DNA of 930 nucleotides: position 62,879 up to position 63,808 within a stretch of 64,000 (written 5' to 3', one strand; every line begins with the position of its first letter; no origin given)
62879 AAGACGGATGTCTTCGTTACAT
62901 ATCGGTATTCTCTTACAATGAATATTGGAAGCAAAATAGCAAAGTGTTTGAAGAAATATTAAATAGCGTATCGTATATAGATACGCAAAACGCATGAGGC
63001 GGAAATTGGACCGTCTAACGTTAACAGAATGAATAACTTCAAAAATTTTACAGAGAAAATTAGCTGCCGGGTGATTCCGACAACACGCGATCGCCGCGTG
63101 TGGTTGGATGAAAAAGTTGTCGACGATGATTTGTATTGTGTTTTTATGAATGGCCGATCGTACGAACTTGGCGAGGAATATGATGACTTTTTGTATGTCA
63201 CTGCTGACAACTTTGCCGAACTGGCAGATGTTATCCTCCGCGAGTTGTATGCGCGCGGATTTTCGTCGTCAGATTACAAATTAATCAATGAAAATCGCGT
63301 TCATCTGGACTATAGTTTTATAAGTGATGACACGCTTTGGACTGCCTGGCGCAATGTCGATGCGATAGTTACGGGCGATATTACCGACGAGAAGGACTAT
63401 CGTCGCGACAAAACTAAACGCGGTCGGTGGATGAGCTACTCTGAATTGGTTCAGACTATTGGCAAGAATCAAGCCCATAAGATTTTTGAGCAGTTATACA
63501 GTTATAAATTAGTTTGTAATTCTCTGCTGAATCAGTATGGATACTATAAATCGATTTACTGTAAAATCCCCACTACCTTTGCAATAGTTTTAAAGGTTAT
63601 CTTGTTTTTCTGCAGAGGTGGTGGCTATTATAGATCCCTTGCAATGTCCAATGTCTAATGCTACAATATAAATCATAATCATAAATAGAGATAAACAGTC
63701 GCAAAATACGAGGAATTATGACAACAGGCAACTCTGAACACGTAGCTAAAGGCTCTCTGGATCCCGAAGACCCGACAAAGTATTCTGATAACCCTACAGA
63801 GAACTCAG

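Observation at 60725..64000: lepA (EF4) stops after domain II exactly where a GIY-YIG/T5orf172-like gene and AT-richer unknown genes begin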

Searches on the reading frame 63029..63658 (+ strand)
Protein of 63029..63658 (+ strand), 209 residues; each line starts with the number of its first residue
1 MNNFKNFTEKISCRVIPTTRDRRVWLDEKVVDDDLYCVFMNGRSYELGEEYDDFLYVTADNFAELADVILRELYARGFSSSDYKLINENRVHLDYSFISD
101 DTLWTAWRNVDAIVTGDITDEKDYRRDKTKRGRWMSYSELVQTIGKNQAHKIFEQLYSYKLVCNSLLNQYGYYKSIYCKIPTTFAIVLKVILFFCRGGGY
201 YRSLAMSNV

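Call 9: search_protein_families(library=pfam, proteins=[window:63029-63658:+], max_evalue=0.1)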
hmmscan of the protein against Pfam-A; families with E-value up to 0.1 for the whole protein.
window:63029-63658:+ (209 aa): 0 families

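Call 10: search_protein_families(library=ncbifam, proteins=[window:63029-63658:+], max_evalue=0.1)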
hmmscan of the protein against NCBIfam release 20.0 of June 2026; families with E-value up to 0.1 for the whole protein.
window:63029-63658:+ (209 aa): 0 families

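Call 11: search_protein_families(library=phrogs, proteins=[window:63029-63658:+], max_evalue=0.1)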
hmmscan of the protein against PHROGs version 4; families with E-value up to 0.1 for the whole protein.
window:63029-63658:+ (209 aa): 0 families

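Call 15: find_encoding_contigs(protein=window:63071-63658:+, flank=10000, max_places=10)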
Protein window:63071-63658:+ (195 aa): 10 contigs read that carry it; 8 places shown.
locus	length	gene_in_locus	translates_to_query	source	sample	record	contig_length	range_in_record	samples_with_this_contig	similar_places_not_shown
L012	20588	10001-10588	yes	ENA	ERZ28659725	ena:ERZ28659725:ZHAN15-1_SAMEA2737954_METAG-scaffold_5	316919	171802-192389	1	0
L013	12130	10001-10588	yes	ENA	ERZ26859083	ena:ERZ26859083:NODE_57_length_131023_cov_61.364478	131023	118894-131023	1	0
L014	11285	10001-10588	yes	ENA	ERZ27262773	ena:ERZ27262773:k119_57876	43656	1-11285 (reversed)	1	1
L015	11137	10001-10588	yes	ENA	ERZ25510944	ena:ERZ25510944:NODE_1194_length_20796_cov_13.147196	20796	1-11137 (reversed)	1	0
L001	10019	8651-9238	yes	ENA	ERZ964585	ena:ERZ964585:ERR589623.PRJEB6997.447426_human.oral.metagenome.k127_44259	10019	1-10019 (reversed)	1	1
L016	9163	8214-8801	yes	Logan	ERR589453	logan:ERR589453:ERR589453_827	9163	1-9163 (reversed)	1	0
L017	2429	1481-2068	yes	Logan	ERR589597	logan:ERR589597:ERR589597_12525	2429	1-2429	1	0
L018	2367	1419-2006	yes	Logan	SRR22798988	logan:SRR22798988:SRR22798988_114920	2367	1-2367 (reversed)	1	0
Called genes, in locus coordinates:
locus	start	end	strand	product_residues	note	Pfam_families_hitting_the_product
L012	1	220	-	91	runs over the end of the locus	PF03477:ATP-cone (weak)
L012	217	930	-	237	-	-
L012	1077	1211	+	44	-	-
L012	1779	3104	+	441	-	PF00817:IMS, PF11799:IMS_C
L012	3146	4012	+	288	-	PF01171:ATP_bind_3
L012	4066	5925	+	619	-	PF20720:nSTAND3 (faint), PF06068:TIP49 (weak), PF00004:AAA, PF07728:AAA_5 (faint), PF17862:AAA_lid_3, PF01434:Peptidase_M41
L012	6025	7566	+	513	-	PF03023:MurJ, PF01554:MatE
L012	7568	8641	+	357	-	PF00009:GTP_EFTU, PF03144:GTP_EFTU_D2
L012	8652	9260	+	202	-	PF10544:T5orf172 (weak)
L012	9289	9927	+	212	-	-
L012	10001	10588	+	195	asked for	-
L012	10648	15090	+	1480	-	PF10098:DUF2336 (faint), PF07527:Hairy_orange (faint), PF25082:GIPC1_GH2 (faint)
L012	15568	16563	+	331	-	PF14512:TM1586_NiRdase (faint), PF00881:Nitroreductase (weak)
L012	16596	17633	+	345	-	PF00679:EFG_C, PF06421:LepA_C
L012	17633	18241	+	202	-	PF24392:Parb-CE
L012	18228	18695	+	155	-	PF00702:Hydrolase (faint), PF06941:NT5C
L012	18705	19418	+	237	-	PF00625:Guanylate_kin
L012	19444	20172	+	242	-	PF03444:WHD_HrcA (weak), PF01628:HrcA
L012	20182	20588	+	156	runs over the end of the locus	PF01025:GrpE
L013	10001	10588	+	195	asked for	-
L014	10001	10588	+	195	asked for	-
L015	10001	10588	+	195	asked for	-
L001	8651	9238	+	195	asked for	-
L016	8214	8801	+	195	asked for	-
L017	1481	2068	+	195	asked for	-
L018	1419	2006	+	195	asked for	-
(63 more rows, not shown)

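Call 24: search_protein_families(library=pfam, proteins=[L012:10648-15090:+], max_evalue=0.01)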
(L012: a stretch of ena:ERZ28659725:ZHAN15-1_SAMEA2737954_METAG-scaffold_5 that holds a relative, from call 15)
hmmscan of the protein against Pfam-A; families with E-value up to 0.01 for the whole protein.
L012:10648-15090:+ (1480 aa): 6 families
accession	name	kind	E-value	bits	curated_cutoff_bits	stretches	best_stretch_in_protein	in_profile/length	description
PF25082.1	GIPC1_GH2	-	6.4e-17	62.1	27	0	601-631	32-62/91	GIPC1-3 GH2 domain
PF07527.18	Hairy_orange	-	7.1e-11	42.6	25.3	0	791-811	12-32/40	Hairy Orange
PF10098.14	DUF2336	-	8.7e-08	32.4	34.6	0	284-351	140-205/262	Uncharacterised protein conserved in bacteria (DUF2336)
PF22888.1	FIMAH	-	2.8e-05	25.1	24.8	0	362-401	27-66/81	FIMAH domain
PF00637.26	Clathrin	-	0.00023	21.4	29.6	0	693-732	45-84/143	Region in Clathrin and VPS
PF17774.7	YlmH_RBD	-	0.00044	21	23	0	710-732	13-35/84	Putative RNA-binding domain in YlmH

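Call 25: search_protein_families(library=padloc, proteins=[window:63029-63658:+, L012:10648-15090:+], max_evalue=0.01)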
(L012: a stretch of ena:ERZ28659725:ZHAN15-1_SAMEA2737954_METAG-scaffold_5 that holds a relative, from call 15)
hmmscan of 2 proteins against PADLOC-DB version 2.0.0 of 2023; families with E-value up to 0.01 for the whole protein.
window:63029-63658:+ (209 aa): 0 families

L012:10648-15090:+ (1480 aa): 1 family
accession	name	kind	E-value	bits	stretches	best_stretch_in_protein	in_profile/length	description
PDLC04193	HEC-01B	-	6.2e-10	37.3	0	442-502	21-80/195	-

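Call 26: find_homologous_proteins(query=L012:16674-17633:+, max_evalue=1e-20)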
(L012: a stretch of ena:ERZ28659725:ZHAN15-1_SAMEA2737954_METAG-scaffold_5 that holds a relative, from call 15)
Query L012:16674-17633:+ (319 aa): 6943 proteins with E <= 1e-20 among 8000 candidates; the best 120 are listed.
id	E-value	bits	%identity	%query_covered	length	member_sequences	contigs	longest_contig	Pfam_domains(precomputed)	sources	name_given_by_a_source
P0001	5.8e-206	701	99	100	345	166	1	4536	PF00679.31,PF06421.18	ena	-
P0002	7.9e-202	687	97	100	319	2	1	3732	PF00679.31,PF06421.18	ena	-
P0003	1.1e-200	683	95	100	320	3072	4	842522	PF00679.31,PF06421.18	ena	-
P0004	2.5e-199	679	95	100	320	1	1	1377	PF00679.31,PF06421.18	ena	-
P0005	9.7e-199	677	95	100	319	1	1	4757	PF00679.31,PF06421.18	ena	-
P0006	2.8e-198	675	96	99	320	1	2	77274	PF00679.31,PF06421.18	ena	-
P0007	5.8e-198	674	96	99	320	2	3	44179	PF00679.31,PF06421.18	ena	-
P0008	6.4e-198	674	96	99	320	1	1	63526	PF00679.31,PF06421.18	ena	-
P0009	7.1e-198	674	96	99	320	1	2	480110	PF00679.31,PF06421.18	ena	-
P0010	3.1e-197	672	95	100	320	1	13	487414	PF00679.31,PF06421.18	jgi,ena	-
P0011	3.3e-197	672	94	100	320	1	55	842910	PF00679.31,PF06421.18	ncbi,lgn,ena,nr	ncbi:MAG: hypothetical protein HXL06_003550 [Candidatus Nanosynbacter sp. HMT-348_TM7c-JB]|nr:MAG: h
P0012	4.3e-197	671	94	100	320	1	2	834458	PF00679.31,PF06421.18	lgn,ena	-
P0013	5.4e-197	671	94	100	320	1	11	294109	PF00679.31,PF06421.18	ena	-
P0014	5.8e-197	671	95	99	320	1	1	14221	PF00679.31,PF06421.18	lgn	-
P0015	6.1e-197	671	94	100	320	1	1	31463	PF00679.31,PF06421.18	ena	-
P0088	7.1e-184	628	89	100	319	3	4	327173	PF00679.31,PF06421.18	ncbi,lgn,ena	-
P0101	1.0e-182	624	87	99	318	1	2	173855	PF00679.31,PF06421.18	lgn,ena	-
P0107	2.7e-182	623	89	98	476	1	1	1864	PF00679.31,PF06421.18,PF00009.34,PF03144.32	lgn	-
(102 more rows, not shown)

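Call 28: find_encoding_contigs(protein=P0107, flank=10000, max_places=5)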
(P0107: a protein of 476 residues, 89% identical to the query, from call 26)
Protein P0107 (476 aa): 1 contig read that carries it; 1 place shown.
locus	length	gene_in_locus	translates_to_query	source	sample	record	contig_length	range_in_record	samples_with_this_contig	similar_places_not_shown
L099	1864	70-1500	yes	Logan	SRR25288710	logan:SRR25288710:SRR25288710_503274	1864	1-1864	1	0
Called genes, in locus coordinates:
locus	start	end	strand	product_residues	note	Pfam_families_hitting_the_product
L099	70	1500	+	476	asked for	PF00009:GTP_EFTU (weak), PF03144:GTP_EFTU_D2, PF00679:EFG_C, PF06421:LepA_C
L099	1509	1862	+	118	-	?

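Call 29: find_encoding_contigs(protein=P0011, flank=10000, max_places=4)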
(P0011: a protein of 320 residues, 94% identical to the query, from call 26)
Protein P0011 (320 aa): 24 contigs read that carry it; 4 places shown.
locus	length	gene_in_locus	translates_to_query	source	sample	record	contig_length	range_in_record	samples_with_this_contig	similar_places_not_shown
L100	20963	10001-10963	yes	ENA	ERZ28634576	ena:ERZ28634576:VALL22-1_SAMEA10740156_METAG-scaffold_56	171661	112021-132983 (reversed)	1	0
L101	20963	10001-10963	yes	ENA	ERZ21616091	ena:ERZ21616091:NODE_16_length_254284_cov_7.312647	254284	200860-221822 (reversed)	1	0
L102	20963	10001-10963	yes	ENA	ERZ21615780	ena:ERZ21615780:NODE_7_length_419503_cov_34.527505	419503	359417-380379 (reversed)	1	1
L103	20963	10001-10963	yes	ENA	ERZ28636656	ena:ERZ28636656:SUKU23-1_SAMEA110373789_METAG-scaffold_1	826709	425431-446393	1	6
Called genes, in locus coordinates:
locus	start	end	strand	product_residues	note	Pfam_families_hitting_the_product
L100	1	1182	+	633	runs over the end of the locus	PF06068:TIP49 (faint), PF00004:AAA, PF07728:AAA_5 (weak), PF20720:nSTAND3 (faint), PF17862:AAA_lid_3, PF01434:Peptidase_M41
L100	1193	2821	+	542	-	PF03023:MurJ, PF01554:MatE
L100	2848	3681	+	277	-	PF00009:GTP_EFTU, PF01926:MMR_HSR1 (weak), PF00071:Ras (weak), PF03144:GTP_EFTU_D2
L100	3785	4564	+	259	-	-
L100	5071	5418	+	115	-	PF09491:RE_AlwI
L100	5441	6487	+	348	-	PF00145:DNA_methylase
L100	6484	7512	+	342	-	PF03235:GmrSD_N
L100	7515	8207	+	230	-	PF18737:HEPN_MAE_28990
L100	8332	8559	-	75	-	-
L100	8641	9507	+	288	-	-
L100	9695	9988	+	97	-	-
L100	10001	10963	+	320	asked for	PF00679:EFG_C, PF06421:LepA_C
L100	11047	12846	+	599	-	PF03235:GmrSD_N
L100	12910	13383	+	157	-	PF06941:NT5C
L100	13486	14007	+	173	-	PF03575:Peptidase_S51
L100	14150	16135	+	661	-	PF13292:DXP_synthase_N, PF00456:Transketolase_N, PF00676:E1_dh (weak), PF09364:XFP_N (weak), PF02779:Transket_pyr, PF02780:Transketolase_C (weak), PF22613:Transketolase_C_1 (weak)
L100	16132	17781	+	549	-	-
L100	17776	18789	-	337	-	PF00579:tRNA-synt_1b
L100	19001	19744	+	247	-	PF12146:Hydrolase_4 (faint)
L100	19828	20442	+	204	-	PF00625:Guanylate_kin, PF06421:LepA_C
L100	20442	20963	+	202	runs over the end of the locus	PF24392:Parb-CE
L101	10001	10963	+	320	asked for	PF00679:EFG_C, PF06421:LepA_C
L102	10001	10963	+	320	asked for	PF00679:EFG_C, PF06421:LepA_C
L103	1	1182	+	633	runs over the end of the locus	PF06068:TIP49 (faint), PF00004:AAA, PF07728:AAA_5 (weak), PF20720:nSTAND3 (faint), PF17862:AAA_lid_3, PF01434:Peptidase_M41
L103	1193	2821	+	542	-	PF03023:MurJ, PF01554:MatE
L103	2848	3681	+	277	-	PF00009:GTP_EFTU, PF01926:MMR_HSR1 (weak), PF00071:Ras (weak), PF03144:GTP_EFTU_D2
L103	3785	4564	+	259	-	-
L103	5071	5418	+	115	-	PF09491:RE_AlwI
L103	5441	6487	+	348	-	PF00145:DNA_methylase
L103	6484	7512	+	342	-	PF03235:GmrSD_N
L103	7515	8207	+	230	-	PF18737:HEPN_MAE_28990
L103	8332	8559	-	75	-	-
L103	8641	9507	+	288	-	-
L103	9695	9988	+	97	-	-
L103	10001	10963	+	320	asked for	PF00679:EFG_C, PF06421:LepA_C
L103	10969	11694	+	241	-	-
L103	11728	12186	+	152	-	PF00702:Hydrolase (faint), PF06941:NT5C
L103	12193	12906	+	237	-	PF00625:Guanylate_kin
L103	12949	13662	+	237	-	PF01628:HrcA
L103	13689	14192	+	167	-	PF01025:GrpE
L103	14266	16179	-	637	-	PF20434:BD-FAE, PF07859:Abhydrolase_3, PF00326:Peptidase_S9 (faint)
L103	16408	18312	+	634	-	PF00012:HSP70, PF06723:MreB_Mbl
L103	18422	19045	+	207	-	-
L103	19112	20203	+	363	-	PF00226:DnaJ, PF01556:DnaJ_C, PF00684:DnaJ_CXXCXGXG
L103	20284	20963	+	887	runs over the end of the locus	-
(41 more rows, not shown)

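Call 30: find_encoding_contigs(protein=P0101, flank=10000, max_places=3)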
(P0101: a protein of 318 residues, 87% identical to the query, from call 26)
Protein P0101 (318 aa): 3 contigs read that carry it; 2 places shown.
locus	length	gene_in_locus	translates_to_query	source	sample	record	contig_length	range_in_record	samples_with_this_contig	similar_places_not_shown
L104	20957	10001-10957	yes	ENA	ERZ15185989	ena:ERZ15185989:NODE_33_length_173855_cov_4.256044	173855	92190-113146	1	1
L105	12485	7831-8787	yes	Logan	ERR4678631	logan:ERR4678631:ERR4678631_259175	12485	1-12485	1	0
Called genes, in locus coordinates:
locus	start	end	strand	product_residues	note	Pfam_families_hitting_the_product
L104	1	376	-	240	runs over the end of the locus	-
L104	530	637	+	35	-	-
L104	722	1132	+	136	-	-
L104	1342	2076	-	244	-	PF00561:Abhydrolase_1, PF00975:Thioesterase (weak), PF12146:Hydrolase_4, PF12697:Abhydrolase_6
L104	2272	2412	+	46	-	-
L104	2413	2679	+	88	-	-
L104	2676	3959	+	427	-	PF00817:IMS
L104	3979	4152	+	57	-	-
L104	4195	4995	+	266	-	PF01171:ATP_bind_3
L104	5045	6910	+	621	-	PF06480:FtsH_ext (faint), PF13401:AAA_22 (faint), PF06068:TIP49 (faint), PF00004:AAA, PF07728:AAA_5 (weak), PF20720:nSTAND3 (faint), PF17862:AAA_lid_3, PF01434:Peptidase_M41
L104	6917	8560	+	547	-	PF03023:MurJ, PF13440:Polysacc_synt_3 (weak), PF01554:MatE, PF13440:Polysacc_synt_3 (weak)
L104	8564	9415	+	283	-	PF00009:GTP_EFTU, PF01926:MMR_HSR1 (weak), PF03144:GTP_EFTU_D2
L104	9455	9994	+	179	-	-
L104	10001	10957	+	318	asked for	PF00679:EFG_C, PF06421:LepA_C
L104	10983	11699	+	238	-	PF00625:Guanylate_kin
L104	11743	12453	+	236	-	PF03444:WHD_HrcA, PF01628:HrcA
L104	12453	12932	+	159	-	PF01025:GrpE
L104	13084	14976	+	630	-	PF00012:HSP70, PF06723:MreB_Mbl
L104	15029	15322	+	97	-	-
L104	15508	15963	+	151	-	PF13328:HD_4 (weak)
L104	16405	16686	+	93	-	PF07947:YhhN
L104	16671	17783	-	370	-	-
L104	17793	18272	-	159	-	PF07963:N_methyl (weak)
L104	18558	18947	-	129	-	PF00254:FKBP_C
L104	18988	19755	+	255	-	-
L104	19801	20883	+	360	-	PF00226:DnaJ, PF01556:DnaJ_C, PF00684:DnaJ_CXXCXGXG, PF27659:CHP02642 (faint)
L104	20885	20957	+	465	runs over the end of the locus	PF08014:MATCAP (weak)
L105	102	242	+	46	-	-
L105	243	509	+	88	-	-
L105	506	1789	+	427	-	PF00817:IMS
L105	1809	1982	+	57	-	-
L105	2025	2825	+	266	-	PF01171:ATP_bind_3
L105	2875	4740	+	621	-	PF06480:FtsH_ext (faint), PF13401:AAA_22 (faint), PF06068:TIP49 (faint), PF00004:AAA, PF07728:AAA_5 (weak), PF20720:nSTAND3 (faint), PF17862:AAA_lid_3, PF01434:Peptidase_M41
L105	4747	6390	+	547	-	PF03023:MurJ, PF13440:Polysacc_synt_3 (weak), PF01554:MatE, PF13440:Polysacc_synt_3 (weak)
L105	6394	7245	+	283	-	PF00009:GTP_EFTU, PF01926:MMR_HSR1 (weak), PF03144:GTP_EFTU_D2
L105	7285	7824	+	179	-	-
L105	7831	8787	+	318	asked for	PF00679:EFG_C, PF06421:LepA_C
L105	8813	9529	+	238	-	PF00625:Guanylate_kin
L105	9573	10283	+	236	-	PF03444:WHD_HrcA, PF01628:HrcA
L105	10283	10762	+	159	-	PF01025:GrpE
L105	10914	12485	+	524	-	?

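Call 31: find_encoding_contigs(protein=P0088, flank=10000, max_places=3)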
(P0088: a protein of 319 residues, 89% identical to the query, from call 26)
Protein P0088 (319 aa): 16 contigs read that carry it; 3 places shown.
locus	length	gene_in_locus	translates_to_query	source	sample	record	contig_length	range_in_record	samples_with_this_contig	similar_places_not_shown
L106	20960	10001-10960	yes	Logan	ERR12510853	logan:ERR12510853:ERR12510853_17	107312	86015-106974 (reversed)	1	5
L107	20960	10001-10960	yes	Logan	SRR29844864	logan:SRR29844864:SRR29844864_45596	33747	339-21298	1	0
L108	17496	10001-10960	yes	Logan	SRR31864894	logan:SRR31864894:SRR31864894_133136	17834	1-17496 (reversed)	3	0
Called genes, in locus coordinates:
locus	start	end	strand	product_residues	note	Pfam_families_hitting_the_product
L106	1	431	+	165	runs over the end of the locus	-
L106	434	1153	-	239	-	PF00722:Glyco_hydro_16 (weak), PF26113:GH16_XgeA (weak)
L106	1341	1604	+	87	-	-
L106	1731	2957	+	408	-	PF00817:IMS, PF11799:IMS_C (faint)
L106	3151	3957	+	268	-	PF00481:PP2C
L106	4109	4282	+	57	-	-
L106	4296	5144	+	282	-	PF01171:ATP_bind_3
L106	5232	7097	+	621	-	PF06068:TIP49 (faint), PF20720:nSTAND3 (faint), PF00004:AAA, PF07728:AAA_5 (faint), PF17862:AAA_lid_3, PF01434:Peptidase_M41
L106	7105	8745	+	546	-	PF03023:MurJ, PF01554:MatE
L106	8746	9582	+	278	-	PF00009:GTP_EFTU, PF01926:MMR_HSR1 (weak), PF00071:Ras (weak), PF03144:GTP_EFTU_D2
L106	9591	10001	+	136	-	-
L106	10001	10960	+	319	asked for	PF00679:EFG_C, PF06421:LepA_C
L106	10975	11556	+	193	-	PF02224:Cytidylate_kin (faint), PF13189:Cytidylate_kin2, PF13207:AAA_17, PF13238:AAA_18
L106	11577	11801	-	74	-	-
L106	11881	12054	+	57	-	PF02416:TatA_B_E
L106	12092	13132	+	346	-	PF00902:TatC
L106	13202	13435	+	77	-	-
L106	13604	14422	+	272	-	-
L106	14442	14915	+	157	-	-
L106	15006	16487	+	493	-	PF00041:fn3 (weak), PF16483:Glyco_hydro_64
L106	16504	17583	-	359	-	PF00534:Glycos_transf_1, PF13692:Glyco_trans_1_4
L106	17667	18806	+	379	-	-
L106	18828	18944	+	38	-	-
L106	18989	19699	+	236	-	PF03444:WHD_HrcA (weak), PF01628:HrcA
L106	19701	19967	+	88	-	-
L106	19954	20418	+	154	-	PF01025:GrpE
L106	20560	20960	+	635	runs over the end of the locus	PF00012:HSP70, PF06723:MreB_Mbl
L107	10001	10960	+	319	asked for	PF00679:EFG_C, PF06421:LepA_C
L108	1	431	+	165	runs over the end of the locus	-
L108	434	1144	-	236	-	PF00722:Glyco_hydro_16 (weak), PF26113:GH16_XgeA (weak)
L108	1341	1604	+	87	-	-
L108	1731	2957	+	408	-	PF00817:IMS, PF11799:IMS_C (faint)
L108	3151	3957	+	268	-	PF00481:PP2C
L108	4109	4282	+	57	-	-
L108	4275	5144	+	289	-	PF01171:ATP_bind_3, PF01507:PAPS_reduct (faint)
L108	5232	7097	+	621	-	PF06068:TIP49 (faint), PF20720:nSTAND3 (faint), PF00004:AAA, PF07728:AAA_5 (faint), PF17862:AAA_lid_3, PF01434:Peptidase_M41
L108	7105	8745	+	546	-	PF03023:MurJ, PF01554:MatE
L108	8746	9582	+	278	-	PF00009:GTP_EFTU, PF01926:MMR_HSR1 (weak), PF00071:Ras (weak), PF03144:GTP_EFTU_D2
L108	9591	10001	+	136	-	-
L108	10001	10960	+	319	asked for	PF00679:EFG_C, PF06421:LepA_C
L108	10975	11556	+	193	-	PF02224:Cytidylate_kin (faint), PF13189:Cytidylate_kin2, PF13207:AAA_17, PF13238:AAA_18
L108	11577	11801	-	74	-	-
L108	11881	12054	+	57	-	PF02416:TatA_B_E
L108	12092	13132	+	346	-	PF00902:TatC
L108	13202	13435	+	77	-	-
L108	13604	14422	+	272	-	-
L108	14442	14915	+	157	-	-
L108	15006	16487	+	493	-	PF00041:fn3 (weak), PF16483:Glyco_hydro_64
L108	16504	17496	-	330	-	?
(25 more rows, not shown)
